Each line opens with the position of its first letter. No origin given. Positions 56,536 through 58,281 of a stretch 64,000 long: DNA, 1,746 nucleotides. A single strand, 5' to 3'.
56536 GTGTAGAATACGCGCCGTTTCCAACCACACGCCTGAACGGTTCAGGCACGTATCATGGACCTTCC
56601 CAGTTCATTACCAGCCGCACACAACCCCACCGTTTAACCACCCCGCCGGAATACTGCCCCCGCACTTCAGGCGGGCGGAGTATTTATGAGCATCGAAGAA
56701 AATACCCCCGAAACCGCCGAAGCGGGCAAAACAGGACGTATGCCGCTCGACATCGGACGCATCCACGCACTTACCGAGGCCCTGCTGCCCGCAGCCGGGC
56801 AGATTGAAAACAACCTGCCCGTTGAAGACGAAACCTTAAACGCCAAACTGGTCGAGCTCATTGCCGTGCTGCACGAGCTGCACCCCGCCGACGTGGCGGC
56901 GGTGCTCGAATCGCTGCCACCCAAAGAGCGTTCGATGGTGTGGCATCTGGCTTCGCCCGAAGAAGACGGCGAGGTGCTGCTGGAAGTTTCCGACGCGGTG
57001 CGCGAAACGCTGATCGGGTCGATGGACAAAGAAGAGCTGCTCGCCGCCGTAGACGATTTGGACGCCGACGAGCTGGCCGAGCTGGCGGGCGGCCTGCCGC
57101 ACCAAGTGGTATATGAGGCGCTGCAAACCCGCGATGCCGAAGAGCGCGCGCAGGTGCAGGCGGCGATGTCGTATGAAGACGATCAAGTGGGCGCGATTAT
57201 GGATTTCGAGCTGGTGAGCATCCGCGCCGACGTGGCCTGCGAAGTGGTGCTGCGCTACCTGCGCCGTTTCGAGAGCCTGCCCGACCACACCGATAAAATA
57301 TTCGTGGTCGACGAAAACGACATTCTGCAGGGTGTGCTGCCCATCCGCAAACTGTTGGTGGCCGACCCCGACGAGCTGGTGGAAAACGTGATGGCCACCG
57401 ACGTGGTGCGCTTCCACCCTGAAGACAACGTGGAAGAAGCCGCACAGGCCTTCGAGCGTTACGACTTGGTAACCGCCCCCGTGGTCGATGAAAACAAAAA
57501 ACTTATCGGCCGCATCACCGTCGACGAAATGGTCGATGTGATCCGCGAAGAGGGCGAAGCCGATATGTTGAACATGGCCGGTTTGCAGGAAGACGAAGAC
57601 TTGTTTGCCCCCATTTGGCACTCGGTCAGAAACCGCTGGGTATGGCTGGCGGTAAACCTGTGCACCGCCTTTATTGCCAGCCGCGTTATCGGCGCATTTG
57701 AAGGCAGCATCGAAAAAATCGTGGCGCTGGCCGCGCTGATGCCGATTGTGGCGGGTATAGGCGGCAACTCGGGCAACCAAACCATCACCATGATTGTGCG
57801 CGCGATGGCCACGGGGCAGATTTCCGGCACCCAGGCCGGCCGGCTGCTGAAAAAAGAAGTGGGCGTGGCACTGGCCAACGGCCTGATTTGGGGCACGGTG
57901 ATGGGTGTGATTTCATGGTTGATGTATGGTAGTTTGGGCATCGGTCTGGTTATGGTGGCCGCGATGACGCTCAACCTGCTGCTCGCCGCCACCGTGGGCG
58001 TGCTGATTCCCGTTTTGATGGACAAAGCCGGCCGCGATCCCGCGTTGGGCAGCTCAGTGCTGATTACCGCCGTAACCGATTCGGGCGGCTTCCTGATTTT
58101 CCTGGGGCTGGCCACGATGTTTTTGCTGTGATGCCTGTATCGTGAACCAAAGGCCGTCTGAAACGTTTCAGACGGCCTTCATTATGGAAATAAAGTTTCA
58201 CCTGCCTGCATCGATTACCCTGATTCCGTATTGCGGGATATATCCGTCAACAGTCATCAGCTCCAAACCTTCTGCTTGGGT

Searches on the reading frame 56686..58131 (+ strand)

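Call 74: search_protein_families(library=pfam, proteins=[window:56686-58131:+], max_evalue=0.00001)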
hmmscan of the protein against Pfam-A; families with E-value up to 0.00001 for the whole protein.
window:56686-58131:+ (481 aa): 3 families
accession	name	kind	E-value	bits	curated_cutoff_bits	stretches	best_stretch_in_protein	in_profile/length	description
PF01769.21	MgtE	-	1e-31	110.2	27.6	1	352-475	1-125/125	Divalent cation transporter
PF03448.22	MgtE_N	-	1e-23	84.2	25.9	1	65-166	1-102/102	MgtE intracellular N domain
PF00571.33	CBS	-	3.8e-13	50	24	1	232-287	1-56/57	CBS domain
